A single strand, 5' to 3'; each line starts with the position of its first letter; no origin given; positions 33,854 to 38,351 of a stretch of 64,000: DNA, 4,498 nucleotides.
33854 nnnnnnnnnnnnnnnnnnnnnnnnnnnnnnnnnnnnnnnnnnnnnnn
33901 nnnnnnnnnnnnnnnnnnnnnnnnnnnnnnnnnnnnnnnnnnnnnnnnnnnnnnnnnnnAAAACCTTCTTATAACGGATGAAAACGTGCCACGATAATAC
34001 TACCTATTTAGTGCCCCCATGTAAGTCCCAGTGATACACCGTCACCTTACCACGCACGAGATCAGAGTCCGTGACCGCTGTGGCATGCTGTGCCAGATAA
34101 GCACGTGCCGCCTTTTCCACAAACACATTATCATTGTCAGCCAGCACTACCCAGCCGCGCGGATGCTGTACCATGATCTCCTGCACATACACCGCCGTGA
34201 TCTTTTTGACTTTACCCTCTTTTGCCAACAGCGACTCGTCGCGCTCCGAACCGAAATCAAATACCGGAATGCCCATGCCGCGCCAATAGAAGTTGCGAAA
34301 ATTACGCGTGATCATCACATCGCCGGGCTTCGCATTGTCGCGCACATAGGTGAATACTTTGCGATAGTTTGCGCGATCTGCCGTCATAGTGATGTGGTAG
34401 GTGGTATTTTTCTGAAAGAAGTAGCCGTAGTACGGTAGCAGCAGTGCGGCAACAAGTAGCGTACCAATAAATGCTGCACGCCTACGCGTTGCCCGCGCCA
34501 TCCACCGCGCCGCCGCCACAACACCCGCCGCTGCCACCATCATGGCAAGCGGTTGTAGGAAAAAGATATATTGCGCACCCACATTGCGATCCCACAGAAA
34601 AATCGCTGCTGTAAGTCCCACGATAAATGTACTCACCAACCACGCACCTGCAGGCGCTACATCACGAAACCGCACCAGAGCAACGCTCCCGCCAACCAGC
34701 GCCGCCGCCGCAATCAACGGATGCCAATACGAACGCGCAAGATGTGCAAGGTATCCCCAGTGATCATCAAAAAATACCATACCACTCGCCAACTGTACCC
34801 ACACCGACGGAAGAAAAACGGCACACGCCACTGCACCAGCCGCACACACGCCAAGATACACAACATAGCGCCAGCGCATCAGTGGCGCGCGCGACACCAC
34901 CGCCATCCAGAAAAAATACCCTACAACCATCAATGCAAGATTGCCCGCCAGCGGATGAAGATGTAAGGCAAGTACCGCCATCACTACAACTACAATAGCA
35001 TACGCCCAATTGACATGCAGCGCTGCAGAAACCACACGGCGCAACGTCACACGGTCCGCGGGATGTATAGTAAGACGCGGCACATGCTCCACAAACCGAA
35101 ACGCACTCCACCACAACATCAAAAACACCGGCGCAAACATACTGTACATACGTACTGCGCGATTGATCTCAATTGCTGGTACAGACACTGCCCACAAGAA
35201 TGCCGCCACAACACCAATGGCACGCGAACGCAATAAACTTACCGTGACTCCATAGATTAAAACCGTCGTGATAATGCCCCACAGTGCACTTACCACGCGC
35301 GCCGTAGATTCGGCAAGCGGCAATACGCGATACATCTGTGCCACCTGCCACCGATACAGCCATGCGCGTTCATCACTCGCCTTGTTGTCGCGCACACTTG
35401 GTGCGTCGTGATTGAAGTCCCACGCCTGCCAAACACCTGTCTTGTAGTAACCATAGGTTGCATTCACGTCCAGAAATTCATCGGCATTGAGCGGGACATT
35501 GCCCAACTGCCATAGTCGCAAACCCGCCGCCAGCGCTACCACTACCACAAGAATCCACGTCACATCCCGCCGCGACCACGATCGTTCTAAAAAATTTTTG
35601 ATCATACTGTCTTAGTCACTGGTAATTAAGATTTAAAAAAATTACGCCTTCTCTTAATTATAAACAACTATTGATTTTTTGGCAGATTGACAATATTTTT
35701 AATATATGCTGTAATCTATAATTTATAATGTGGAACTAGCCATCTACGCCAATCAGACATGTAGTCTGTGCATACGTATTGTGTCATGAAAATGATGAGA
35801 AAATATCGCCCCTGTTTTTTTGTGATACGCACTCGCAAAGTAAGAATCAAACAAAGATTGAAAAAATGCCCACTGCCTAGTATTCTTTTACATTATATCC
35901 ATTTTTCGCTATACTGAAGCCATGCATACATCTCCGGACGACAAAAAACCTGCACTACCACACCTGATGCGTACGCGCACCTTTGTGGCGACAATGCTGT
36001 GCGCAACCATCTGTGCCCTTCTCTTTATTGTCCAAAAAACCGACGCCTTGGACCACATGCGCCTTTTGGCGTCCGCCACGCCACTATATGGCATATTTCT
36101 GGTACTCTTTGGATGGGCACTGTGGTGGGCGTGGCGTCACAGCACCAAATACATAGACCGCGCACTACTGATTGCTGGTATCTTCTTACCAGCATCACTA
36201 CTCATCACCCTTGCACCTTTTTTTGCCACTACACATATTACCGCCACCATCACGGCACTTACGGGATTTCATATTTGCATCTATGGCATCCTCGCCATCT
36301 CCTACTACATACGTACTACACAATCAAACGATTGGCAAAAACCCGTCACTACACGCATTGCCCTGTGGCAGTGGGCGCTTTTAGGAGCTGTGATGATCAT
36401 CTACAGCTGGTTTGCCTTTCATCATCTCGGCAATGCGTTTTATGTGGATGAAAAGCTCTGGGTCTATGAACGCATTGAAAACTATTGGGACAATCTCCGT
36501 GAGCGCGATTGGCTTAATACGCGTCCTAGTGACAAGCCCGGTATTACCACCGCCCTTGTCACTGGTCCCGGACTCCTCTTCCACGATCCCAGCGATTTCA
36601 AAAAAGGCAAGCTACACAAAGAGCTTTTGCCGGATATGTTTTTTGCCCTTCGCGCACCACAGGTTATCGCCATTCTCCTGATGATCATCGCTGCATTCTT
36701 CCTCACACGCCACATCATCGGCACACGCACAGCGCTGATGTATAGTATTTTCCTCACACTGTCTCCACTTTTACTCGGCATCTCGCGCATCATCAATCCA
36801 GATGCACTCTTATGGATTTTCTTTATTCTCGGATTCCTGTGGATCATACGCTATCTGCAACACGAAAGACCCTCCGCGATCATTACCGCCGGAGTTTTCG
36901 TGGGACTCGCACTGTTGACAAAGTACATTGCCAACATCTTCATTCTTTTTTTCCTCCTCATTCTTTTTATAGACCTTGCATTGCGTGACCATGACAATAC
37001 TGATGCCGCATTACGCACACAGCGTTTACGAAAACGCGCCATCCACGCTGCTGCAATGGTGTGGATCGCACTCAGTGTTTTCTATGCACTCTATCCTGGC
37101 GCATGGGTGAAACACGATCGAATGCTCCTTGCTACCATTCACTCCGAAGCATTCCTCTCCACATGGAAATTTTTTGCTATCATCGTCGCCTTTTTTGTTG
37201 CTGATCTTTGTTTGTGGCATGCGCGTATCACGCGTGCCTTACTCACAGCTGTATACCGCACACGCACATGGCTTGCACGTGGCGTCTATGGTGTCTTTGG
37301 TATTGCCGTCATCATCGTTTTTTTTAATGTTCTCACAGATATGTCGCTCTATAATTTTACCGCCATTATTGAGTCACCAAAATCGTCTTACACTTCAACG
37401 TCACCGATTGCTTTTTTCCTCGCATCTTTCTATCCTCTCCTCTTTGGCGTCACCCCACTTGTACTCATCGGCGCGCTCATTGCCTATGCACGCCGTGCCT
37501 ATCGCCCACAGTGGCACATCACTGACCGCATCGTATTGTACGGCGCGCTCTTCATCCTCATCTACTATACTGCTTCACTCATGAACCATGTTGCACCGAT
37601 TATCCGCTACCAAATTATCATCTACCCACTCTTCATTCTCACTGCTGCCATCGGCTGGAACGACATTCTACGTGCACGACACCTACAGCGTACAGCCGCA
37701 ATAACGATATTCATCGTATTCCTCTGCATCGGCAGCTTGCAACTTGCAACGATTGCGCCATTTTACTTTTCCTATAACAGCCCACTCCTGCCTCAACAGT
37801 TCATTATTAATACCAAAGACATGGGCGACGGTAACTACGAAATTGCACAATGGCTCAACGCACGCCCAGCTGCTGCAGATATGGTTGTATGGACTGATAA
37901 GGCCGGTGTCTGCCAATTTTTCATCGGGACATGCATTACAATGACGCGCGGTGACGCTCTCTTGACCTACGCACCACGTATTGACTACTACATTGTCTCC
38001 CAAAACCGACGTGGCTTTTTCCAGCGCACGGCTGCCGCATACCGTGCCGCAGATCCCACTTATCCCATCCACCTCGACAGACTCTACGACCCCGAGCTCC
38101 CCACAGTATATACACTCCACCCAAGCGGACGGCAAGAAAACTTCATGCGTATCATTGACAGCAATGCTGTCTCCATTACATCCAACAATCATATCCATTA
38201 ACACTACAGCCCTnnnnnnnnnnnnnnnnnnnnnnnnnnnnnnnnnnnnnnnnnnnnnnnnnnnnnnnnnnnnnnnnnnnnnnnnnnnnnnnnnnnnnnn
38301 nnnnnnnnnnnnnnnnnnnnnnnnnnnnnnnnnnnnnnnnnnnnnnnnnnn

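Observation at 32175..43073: Tandem array of five GT-C (PMT/ArnT-like) membrane glycosyltransferase paralogs with a flippase, GT2 and DedA: a putative multi-enzyme lipid-linked surface glycosylation system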

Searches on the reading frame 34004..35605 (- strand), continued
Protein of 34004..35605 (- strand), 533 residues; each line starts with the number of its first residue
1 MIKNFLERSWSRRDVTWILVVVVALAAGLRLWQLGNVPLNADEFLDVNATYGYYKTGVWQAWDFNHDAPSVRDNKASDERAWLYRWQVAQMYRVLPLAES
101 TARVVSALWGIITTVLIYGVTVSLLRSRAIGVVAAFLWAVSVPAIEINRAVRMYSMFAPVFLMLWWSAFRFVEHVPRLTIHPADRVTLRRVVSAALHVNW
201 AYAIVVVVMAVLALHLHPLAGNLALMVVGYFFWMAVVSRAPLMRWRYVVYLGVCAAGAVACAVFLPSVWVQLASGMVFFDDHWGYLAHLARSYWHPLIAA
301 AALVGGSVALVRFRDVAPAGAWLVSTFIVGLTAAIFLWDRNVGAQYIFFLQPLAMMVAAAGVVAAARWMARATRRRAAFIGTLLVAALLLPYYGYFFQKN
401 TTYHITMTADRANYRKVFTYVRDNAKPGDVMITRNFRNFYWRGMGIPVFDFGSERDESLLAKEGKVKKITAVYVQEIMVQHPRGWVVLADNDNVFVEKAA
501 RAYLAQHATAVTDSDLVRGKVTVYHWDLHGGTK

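Call 89: search_protein_families(library=pfam, proteins=[L059:32-637:+, L059:503-1252:-, L059:1364-2311:+, L059:2334-3644:+, L059:3648-4808:+, L059:4815-5750:+, L059:17062-17424:-, L059:19376-20500:-, L059:20534-21487:-, L059:11987-13462:-], max_evalue=0.001)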
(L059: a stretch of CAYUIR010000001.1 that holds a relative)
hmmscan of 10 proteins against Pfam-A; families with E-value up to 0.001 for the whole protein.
L059:32-637:+ (201 aa): 0 families

L059:503-1252:- (249 aa): 3 families
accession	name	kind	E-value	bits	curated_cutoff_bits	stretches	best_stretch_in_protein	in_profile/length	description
PF00535.33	Glycos_transf_2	-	8.5e-23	81.5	23.3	1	7-173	1-163/168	Glycosyl transferase family 2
PF13641.12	Glyco_tranf_2_3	-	3.3e-08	34.3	27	1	4-123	1-120/230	Glycosyltransferase like family 2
PF10111.15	Glyco_tranf_2_2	-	6.1e-07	29.6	27.3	1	7-119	1-111/276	Glycosyltransferase like family 2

L059:1364-2311:+ (315 aa): 2 families
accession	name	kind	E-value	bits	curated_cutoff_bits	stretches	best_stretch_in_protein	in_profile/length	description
PF00535.33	Glycos_transf_2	-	1.1e-33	116.9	23.3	1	11-168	1-166/168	Glycosyl transferase family 2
PF10111.15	Glyco_tranf_2_2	-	2.5e-07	30.9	27.3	1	11-98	1-92/276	Glycosyltransferase like family 2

L059:2334-3644:+ (436 aa): 6 families
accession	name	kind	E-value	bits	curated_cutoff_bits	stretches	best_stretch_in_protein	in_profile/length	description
PF03721.20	UDPG_MGDP_dh_N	-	7.6e-70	234.7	27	1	1-185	1-187/187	UDP-glucose/GDP-mannose dehydrogenase family, NAD binding domain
PF00984.24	UDPG_MGDP_dh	-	5e-35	119.9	25.4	1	202-294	1-93/94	UDP-glucose/GDP-mannose dehydrogenase family, central domain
PF03720.21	UDPG_MGDP_dh_C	-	3.7e-32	111.2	30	1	318-420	1-102/103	UDP-glucose/GDP-mannose dehydrogenase family, UDP binding domain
PF03807.23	F420_oxidored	-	2.5e-06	28.4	21.6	0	2-85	1-68/94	NADP oxidoreductase coenzyme F420-dependent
PF01210.29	NAD_Gly3P_dh_N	-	6.5e-05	23.4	23.1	0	2-86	1-79/158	NAD-dependent glycerol-3-phosphate dehydrogenase N-terminus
PF02558.23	ApbA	-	0.00054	20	22.2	0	4-53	2-49/150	Ketopantoate reductase PanE/ApbA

L059:3648-4808:+ (386 aa): 6 families
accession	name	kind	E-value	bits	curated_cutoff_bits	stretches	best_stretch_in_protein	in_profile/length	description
PF00534.26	Glycos_transf_1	-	2.7e-36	125.1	26.4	1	208-363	16-172/172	Glycosyl transferases group 1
PF13692.12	Glyco_trans_1_4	-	3.9e-35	121.6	27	1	214-348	8-141/142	Glycosyl transferases group 1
PF13579.12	Glyco_trans_4_4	-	2.8e-11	44.5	29.7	1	15-189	1-158/158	Glycosyl transferase 4-like domain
PF13524.12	Glyco_trans_1_2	-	4.8e-08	33.5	25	1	223-367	3-132/144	Glycosyl transferase-like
PF13439.12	Glyco_transf_4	-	5.3e-08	33.5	28.5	1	15-194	2-170/170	Glycosyltransferase Family 4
PF20706.3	GT4-conflict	-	2.4e-07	30.5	26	1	179-363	170-371/385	Family 4 Glycosyltransferase in conflict systems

L059:4815-5750:+ (311 aa): 1 family
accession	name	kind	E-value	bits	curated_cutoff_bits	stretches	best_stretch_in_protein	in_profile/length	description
PF03706.18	LPG_synthase_TM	-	9.5e-35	120.9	33.4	1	9-297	3-300/302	Lysylphosphatidylglycerol synthase TM region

L059:17062-17424:- (120 aa): 0 families

L059:19376-20500:- (374 aa): 6 families
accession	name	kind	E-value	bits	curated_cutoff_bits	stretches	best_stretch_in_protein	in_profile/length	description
PF00534.26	Glycos_transf_1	-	1.2e-26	93.7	26.4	1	177-345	13-170/172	Glycosyl transferases group 1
PF13692.12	Glyco_trans_1_4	-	8.8e-25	88.1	27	1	180-333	2-142/142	Glycosyl transferases group 1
PF13439.12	Glyco_transf_4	-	1.3e-09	38.8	28.5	1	45-157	55-169/170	Glycosyltransferase Family 4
PF13524.12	Glyco_trans_1_2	-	2e-07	31.5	25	1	249-356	33-137/144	Glycosyl transferase-like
PF13579.12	Glyco_trans_4_4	-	3.4e-05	24.7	29.7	1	56-153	64-158/158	Glycosyl transferase 4-like domain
PF20706.3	GT4-conflict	-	4.8e-05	23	26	1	273-356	287-380/385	Family 4 Glycosyltransferase in conflict systems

L059:20534-21487:- (317 aa): 2 families
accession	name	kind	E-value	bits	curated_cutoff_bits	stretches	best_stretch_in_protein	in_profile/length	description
PF00535.33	Glycos_transf_2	-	2.4e-18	67.1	23.3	1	7-164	4-162/168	Glycosyl transferase family 2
PF13641.12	Glyco_tranf_2_3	-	1.1e-05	26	27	1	5-141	5-146/230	Glycosyltransferase like family 2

L059:11987-13462:- (491 aa): 4 families
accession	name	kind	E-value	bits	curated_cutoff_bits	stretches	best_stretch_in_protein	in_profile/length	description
PF01943.22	Polysacc_synt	-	2.9e-22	79.8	28.2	1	9-288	6-273/274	Polysaccharide biosynthesis protein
PF13440.11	Polysacc_synt_3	-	6.7e-17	62.1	23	1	29-338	2-291/293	Polysaccharide biosynthesis protein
PF03023.19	MurJ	-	9e-08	31.6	27.4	1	88-447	62-431/451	Lipid II flippase MurJ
PF01554.23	MatE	-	0.0003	21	24.9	1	233-387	6-160/161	MatE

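Call 95: search_protein_families(library=pfam, proteins=[P0247, P0254, P0268, P0270, P0289, P0294, P0309, P0322, P0340, P0375], max_evalue=0.001)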
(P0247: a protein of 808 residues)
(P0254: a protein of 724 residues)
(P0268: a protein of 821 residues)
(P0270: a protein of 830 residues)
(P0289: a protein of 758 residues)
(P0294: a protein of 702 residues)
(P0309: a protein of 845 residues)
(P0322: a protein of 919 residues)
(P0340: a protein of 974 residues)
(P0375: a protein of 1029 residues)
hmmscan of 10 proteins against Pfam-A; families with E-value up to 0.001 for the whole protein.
P0247 (808 aa): 1 family
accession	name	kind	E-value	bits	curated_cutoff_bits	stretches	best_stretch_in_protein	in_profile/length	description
PF00149.33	Metallophos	-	3e-16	60.8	21.5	1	519-730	1-188/191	Calcineurin-like phosphoesterase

P0254 (724 aa): 1 family
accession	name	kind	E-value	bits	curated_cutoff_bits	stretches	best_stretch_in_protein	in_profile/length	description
PF00149.33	Metallophos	-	6e-13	50.1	21.5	1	512-693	2-190/191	Calcineurin-like phosphoesterase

P0268 (821 aa): 1 family
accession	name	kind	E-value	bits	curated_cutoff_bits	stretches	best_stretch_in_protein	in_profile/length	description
PF00149.33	Metallophos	-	1.6e-16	61.7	21.5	1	529-739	1-188/191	Calcineurin-like phosphoesterase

P0270 (830 aa): 1 family
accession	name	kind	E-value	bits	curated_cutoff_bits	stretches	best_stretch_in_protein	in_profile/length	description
PF00149.33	Metallophos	-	1.4e-15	58.7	21.5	1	531-735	1-188/191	Calcineurin-like phosphoesterase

P0289 (758 aa): 1 family
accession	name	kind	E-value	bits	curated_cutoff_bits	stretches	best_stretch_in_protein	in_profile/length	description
PF13231.12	PMT_2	-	9.3e-07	29.6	26.1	1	332-423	7-97/160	Dolichyl-phosphate-mannose-protein mannosyltransferase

P0294 (702 aa): 1 family
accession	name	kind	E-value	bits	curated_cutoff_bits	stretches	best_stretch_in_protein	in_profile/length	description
PF13231.12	PMT_2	-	2.8e-07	31.3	26.1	1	276-367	7-97/160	Dolichyl-phosphate-mannose-protein mannosyltransferase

P0309 (845 aa): 1 family
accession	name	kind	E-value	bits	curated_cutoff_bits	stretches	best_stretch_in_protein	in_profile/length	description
PF13231.12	PMT_2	-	3.2e-07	31.1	26.1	1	423-514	7-97/160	Dolichyl-phosphate-mannose-protein mannosyltransferase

P0322 (919 aa): 1 family
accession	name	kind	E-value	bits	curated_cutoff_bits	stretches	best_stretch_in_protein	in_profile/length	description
PF13231.12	PMT_2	-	6.5e-08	33.4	26.1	1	485-577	6-101/160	Dolichyl-phosphate-mannose-protein mannosyltransferase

P0340 (974 aa): 1 family
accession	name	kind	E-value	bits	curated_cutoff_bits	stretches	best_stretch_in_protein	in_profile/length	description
PF13231.12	PMT_2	-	3.2e-10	40.9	26.1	1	535-627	6-97/160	Dolichyl-phosphate-mannose-protein mannosyltransferase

P0375 (1029 aa): 2 families
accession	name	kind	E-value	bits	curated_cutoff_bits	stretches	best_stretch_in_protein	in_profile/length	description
PF02366.24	PMT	-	1.2e-05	25.5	22.7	1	467-556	66-155/245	Dolichyl-phosphate-mannose-protein mannosyltransferase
PF13231.12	PMT_2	-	0.00011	22.9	26.1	1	467-558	6-96/160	Dolichyl-phosphate-mannose-protein mannosyltransferase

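Call 101: search_protein_families(library=ncbifam, proteins=[L031:11549-12631:+, L023:4062-5126:-, L056:2600-3601:-, L074:3262-4203:+, P0247, L056:73-2499:-], max_evalue=0.01)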
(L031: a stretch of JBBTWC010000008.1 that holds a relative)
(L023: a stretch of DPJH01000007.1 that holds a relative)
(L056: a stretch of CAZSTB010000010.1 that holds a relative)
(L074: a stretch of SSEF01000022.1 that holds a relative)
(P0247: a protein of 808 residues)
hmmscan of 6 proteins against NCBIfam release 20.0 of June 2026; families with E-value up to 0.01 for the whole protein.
L031:11549-12631:+ (360 aa): 7 families
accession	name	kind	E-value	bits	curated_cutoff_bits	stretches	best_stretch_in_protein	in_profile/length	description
NF050112.1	PhdiestSpdARhizob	equivalog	1.3e-17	64.4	400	1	107-298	39-221/264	2', 3'cyclic nucleotide phosphodiesterase SpdA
NF008359.0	PRK11148.1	equivalog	2e-10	40.7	225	1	97-290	44-220/275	3',5'-cyclic-AMP phosphodiesterase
TIGR03767.1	P_acnes_RR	hypoth_equivalog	1.8e-07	30.2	330.75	1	192-277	307-392/496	TIGR03767 family metallophosphoesterase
NF041753.2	sbcd_Staph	equivalog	0.00034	19.6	480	1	68-156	2-88/375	exonuclease subunit SbcD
NF008460.0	PRK11340.1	equivalog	0.00035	20.1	188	1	101-161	74-130/271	phosphodiesterase YaeI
TIGR03729.1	acc_ester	subfamily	0.00049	19.6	148.25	1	135-194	52-116/239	putative phosphoesterase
NF033458.1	lipid_A_LpxG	equivalog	0.0014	18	350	1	91-179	60-143/321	UDP-2,3-diacylglucosamine diphosphatase LpxG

L023:4062-5126:- (354 aa): 5 families
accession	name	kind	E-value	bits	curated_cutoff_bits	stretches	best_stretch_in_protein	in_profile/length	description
NF050112.1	PhdiestSpdARhizob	equivalog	5.2e-13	49.2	400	1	67-261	4-198/264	2', 3'cyclic nucleotide phosphodiesterase SpdA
NF008359.0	PRK11148.1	equivalog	9.3e-07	28.6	225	1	65-261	17-205/275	3',5'-cyclic-AMP phosphodiesterase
TIGR03767.1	P_acnes_RR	hypoth_equivalog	0.00036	19.3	330.75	1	164-227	290-348/496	TIGR03767 family metallophosphoesterase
TIGR01002.1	hlyII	subfamily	0.0032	17.1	245.6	1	32-84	74-126/313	beta-channel forming cytolysin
TIGR03729.1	acc_ester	subfamily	0.0092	15.4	148.25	0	201-262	149-220/239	putative phosphoesterase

L056:2600-3601:- (333 aa): 4 families
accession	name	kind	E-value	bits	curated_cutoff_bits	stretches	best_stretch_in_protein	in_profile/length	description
NF050112.1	PhdiestSpdARhizob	equivalog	1.2e-05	25.1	400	1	126-220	62-161/264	2', 3'cyclic nucleotide phosphodiesterase SpdA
NF008359.0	PRK11148.1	equivalog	7.7e-05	22.3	225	1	88-220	45-169/275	3',5'-cyclic-AMP phosphodiesterase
NF041753.2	sbcd_Staph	equivalog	0.001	18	480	1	73-159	17-101/375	exonuclease subunit SbcD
TIGR03767.1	P_acnes_RR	hypoth_equivalog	0.0024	16.6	330.75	1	159-227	287-356/496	TIGR03767 family metallophosphoesterase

L074:3262-4203:+ (313 aa): 4 families
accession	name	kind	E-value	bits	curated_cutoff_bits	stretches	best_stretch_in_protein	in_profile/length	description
NF050112.1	PhdiestSpdARhizob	equivalog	4.8e-16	59.2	400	1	101-259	55-212/264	2', 3'cyclic nucleotide phosphodiesterase SpdA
NF008359.0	PRK11148.1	equivalog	1.7e-07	31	225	1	75-244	51-204/275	3',5'-cyclic-AMP phosphodiesterase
TIGR03767.1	P_acnes_RR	hypoth_equivalog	7.2e-06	24.9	330.75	1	172-245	312-390/496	TIGR03767 family metallophosphoesterase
NF033458.1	lipid_A_LpxG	equivalog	0.0028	17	350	1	60-131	56-124/321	UDP-2,3-diacylglucosamine diphosphatase LpxG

P0247 (808 aa): 2 families
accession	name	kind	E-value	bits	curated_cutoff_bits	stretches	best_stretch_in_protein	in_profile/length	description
NF050112.1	PhdiestSpdARhizob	equivalog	2.9e-08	33.7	400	1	567-745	40-212/264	2', 3'cyclic nucleotide phosphodiesterase SpdA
NF008359.0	PRK11148.1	equivalog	7.4e-06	25.7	225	1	566-747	55-221/275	3',5'-cyclic-AMP phosphodiesterase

L056:73-2499:- (808 aa): 5 families
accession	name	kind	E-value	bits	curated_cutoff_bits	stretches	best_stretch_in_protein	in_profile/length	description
NF008359.0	PRK11148.1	equivalog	7.3e-07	29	225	1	533-738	10-206/275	3',5'-cyclic-AMP phosphodiesterase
NF050112.1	PhdiestSpdARhizob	equivalog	2.3e-06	27.4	400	1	582-738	43-199/264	2', 3'cyclic nucleotide phosphodiesterase SpdA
TIGR03767.1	P_acnes_RR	hypoth_equivalog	0.00011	21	330.75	1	639-740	287-393/496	TIGR03767 family metallophosphoesterase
TIGR03663.1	TIGR03663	subfamily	0.0012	18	126.25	1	79-361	52-315/435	flippase activity-associated protein Agl23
NF001204.0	PRK00166.1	equivalog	0.006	15.9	176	1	566-642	16-84/276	symmetrical bis(5'-nucleosyl)-tetraphosphatase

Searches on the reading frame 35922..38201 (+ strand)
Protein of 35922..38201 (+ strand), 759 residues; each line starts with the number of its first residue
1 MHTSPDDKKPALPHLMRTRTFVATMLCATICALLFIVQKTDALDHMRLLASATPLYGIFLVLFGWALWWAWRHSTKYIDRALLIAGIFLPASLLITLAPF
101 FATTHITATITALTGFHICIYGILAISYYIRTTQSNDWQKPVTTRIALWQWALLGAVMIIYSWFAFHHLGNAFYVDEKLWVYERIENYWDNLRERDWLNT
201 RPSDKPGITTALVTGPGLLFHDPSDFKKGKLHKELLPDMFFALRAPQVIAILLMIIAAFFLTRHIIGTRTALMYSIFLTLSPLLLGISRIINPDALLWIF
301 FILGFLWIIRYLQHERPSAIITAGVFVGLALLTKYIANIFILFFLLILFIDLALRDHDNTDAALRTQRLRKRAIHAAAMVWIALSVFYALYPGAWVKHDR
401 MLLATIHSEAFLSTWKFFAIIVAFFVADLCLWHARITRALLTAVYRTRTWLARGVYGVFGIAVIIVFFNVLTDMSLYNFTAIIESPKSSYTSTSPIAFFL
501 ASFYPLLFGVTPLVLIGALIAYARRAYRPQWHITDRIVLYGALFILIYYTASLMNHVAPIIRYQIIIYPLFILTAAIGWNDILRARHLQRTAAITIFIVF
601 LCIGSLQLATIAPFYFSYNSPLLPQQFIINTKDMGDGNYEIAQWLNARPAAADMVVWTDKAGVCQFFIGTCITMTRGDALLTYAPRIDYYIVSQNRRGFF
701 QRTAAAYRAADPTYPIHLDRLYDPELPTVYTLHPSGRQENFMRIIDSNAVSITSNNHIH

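Call 3: search_protein_families(library=pfam, proteins=[window:35922-38201:+], max_evalue=0.01)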
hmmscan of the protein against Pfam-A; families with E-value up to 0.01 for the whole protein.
window:35922-38201:+ (759 aa): 2 families
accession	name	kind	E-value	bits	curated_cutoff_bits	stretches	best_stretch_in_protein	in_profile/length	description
PF13231.12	PMT_2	-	2.8e-14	54.1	26.1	1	234-351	15-132/160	Dolichyl-phosphate-mannose-protein mannosyltransferase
PF02366.24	PMT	-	2.7e-09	37.4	22.7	1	206-357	46-205/245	Dolichyl-phosphate-mannose-protein mannosyltransferase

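Call 8: search_protein_families(library=ncbifam, proteins=[window:35922-38201:+], max_evalue=0.01)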
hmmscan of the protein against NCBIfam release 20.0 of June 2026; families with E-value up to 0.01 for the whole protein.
window:35922-38201:+ (759 aa): 1 family
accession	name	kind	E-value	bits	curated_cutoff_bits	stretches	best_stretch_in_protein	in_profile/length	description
TIGR03663.1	TIGR03663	subfamily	2.8e-05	23.3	126.25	1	234-418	64-247/435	flippase activity-associated protein Agl23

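Call 11: search_solved_structures(query=window:35922-38201:+, max_evalue=1)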
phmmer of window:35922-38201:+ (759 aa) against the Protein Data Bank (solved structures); distinct sequences matched with E-value up to 1: 0.
